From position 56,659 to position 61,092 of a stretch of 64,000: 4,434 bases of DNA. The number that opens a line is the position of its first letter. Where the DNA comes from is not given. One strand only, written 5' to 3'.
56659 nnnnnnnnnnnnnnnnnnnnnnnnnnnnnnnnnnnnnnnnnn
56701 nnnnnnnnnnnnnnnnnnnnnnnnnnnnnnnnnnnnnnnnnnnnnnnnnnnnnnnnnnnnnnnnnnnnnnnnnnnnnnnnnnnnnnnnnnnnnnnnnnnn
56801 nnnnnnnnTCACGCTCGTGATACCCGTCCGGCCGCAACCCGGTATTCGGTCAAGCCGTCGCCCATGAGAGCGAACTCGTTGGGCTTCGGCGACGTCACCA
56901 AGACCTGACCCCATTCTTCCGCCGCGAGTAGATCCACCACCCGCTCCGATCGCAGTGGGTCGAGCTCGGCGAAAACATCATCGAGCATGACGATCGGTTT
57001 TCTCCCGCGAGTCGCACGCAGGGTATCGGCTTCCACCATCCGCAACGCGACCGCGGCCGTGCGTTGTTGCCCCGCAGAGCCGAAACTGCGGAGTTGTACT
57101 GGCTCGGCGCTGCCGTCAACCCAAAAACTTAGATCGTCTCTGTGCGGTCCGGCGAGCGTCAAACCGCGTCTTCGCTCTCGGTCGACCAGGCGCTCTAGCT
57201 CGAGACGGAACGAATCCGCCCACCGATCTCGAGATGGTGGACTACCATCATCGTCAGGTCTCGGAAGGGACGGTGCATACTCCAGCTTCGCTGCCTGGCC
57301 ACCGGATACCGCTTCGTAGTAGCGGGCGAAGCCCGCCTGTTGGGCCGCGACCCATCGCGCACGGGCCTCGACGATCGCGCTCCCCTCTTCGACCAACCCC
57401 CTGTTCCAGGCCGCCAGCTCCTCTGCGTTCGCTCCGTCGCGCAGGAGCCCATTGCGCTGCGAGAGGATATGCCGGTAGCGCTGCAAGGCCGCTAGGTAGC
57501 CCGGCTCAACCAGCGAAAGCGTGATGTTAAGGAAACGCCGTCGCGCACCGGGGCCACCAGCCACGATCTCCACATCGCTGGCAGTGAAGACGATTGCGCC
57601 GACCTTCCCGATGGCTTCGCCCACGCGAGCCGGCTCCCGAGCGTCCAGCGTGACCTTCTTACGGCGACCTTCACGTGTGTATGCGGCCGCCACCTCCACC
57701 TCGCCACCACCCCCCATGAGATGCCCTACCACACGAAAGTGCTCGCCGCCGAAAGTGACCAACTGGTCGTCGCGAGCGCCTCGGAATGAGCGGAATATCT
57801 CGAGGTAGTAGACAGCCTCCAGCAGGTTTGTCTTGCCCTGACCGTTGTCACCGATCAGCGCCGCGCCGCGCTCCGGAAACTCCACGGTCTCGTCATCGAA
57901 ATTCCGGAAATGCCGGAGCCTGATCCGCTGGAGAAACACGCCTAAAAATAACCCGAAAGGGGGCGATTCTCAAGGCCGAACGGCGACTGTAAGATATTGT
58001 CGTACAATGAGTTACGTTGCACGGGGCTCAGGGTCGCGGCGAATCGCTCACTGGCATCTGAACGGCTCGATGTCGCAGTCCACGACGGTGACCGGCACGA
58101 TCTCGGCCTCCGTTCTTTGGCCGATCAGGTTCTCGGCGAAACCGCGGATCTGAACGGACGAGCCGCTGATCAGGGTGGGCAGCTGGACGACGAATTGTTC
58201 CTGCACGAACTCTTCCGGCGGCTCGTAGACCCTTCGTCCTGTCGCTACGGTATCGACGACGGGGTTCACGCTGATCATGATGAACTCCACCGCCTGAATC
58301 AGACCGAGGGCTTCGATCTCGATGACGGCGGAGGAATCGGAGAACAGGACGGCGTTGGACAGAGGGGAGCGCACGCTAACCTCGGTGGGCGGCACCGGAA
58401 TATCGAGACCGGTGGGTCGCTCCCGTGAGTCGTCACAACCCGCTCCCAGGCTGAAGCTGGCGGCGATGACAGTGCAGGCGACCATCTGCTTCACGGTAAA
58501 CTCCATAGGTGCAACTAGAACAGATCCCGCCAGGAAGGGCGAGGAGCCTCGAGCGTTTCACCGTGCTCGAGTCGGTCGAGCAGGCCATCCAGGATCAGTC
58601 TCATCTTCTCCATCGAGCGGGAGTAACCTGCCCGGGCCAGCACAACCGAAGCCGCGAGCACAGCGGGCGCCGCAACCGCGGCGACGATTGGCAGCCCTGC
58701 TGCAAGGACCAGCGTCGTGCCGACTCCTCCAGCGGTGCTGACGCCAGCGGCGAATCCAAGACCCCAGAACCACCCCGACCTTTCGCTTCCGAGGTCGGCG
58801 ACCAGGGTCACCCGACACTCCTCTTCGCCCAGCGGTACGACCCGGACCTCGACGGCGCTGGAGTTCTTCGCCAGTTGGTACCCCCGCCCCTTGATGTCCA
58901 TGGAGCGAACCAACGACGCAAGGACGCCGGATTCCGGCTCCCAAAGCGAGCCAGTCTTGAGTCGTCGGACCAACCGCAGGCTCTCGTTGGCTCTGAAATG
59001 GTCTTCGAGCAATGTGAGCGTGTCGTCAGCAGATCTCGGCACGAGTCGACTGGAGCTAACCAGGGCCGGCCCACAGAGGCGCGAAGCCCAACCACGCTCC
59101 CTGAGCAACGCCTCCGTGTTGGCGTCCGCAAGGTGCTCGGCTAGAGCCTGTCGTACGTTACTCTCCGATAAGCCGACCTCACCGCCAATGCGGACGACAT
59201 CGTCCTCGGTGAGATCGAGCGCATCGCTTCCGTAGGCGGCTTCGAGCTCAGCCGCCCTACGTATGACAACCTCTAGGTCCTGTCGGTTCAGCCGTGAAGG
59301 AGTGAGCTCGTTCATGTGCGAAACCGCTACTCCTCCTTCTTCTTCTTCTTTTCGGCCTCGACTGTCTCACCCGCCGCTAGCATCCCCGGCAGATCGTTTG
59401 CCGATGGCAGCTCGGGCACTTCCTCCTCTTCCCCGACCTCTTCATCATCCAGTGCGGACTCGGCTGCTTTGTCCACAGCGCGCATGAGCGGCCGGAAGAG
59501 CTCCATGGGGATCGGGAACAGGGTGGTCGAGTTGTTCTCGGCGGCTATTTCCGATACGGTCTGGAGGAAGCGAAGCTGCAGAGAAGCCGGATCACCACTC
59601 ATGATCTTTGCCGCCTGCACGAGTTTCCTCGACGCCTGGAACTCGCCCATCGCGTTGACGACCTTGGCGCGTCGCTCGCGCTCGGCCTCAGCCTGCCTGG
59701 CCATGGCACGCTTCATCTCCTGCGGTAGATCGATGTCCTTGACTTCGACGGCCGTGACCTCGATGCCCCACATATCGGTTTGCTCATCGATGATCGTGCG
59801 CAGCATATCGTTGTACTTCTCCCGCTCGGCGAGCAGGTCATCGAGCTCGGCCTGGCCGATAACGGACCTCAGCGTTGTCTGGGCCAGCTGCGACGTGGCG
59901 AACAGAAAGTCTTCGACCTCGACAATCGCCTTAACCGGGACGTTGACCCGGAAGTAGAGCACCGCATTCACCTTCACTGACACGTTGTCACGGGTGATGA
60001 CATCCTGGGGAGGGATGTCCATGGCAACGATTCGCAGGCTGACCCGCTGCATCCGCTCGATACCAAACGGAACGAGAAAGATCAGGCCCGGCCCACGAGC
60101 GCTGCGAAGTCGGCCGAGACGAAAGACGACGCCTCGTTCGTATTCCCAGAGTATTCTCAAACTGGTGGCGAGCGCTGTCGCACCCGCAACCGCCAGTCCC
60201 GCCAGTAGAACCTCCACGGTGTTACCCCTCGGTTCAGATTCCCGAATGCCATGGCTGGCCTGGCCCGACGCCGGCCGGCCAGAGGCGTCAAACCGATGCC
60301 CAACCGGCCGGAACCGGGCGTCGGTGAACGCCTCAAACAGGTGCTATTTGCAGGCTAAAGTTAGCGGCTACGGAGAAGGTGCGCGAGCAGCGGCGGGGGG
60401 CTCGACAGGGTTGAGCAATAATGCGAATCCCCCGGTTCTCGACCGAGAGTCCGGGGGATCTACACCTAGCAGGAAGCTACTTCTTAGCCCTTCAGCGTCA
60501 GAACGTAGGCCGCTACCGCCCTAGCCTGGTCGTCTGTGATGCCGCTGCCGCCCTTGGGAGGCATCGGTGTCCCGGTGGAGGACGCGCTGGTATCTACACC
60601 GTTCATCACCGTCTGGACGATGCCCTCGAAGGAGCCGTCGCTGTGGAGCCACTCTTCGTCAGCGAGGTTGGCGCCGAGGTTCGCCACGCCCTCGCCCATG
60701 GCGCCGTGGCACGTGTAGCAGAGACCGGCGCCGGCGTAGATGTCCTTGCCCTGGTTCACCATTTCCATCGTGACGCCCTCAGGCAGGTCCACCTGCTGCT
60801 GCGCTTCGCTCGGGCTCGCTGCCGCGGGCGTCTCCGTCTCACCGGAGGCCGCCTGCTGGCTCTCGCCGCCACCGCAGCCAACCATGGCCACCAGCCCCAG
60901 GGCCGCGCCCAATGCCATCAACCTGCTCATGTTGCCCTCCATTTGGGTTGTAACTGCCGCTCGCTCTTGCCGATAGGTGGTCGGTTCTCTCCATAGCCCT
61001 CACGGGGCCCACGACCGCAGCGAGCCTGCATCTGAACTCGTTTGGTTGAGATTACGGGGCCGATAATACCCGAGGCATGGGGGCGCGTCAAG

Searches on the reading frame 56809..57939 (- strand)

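Call 12: search_protein_families(library=pfam, proteins=[window:56809-57939:-], max_evalue=0.001)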
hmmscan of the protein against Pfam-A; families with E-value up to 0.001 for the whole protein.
window:56809-57939:- (376 aa): 5 families
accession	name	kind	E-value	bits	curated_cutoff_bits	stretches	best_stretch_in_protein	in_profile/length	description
PF02463.25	SMC_N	-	6.6e-18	65.4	40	1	2-359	1-205/220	RecF/RecN/SMC N terminal domain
PF13304.12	AAA_21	-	4.6e-13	50.3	27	2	245-354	215-301/304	AAA domain, putative AbiEii toxin, Type IV TA system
PF13175.12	AAA_15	-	9.6e-07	29.2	32.1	1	1-46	1-46/374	AAA ATPase domain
PF13476.12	AAA_23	-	2.8e-06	28.5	27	1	5-45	1-41/201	AAA domain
PF13555.12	AAA_29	-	1.1e-05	25.5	27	1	3-46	1-45/61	P-loop containing region of AAA domain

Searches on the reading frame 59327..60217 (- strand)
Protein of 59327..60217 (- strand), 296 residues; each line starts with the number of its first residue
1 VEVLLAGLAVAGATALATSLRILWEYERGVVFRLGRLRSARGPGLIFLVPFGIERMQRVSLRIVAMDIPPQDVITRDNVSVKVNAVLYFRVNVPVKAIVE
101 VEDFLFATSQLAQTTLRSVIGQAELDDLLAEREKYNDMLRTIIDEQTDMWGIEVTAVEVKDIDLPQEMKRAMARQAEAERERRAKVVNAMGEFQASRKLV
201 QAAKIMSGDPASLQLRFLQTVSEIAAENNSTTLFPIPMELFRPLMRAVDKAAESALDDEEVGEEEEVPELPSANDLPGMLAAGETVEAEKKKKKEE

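Call 12: search_protein_families(library=pfam, proteins=[window:59327-60217:-], max_evalue=0.001)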
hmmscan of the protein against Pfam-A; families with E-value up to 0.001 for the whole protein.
window:59327-60217:- (296 aa): 2 families
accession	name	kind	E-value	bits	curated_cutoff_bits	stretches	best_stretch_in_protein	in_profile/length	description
PF01145.31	Band_7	-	5e-37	128.1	23.6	1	25-192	5-175/176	SPFH domain / Band 7 family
PF13421.11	Band_7_1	-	2.9e-06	27.5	24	1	106-177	135-208/211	SPFH domain-Band 7 family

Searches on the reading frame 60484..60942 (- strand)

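Call 12: search_protein_families(library=pfam, proteins=[window:60484-60942:-], max_evalue=0.001)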
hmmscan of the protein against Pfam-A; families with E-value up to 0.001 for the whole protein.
window:60484-60942:- (152 aa): 2 families
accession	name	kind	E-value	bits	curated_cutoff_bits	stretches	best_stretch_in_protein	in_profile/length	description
PF13442.11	Cytochrome_CBB3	-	1.5e-10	41.7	27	1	62-147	3-68/68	Cytochrome C oxidase, cbb3-type, subunit III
PF00034.26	Cytochrom_C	-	6.6e-10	40.6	21.3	1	64-151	3-90/90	Cytochrome c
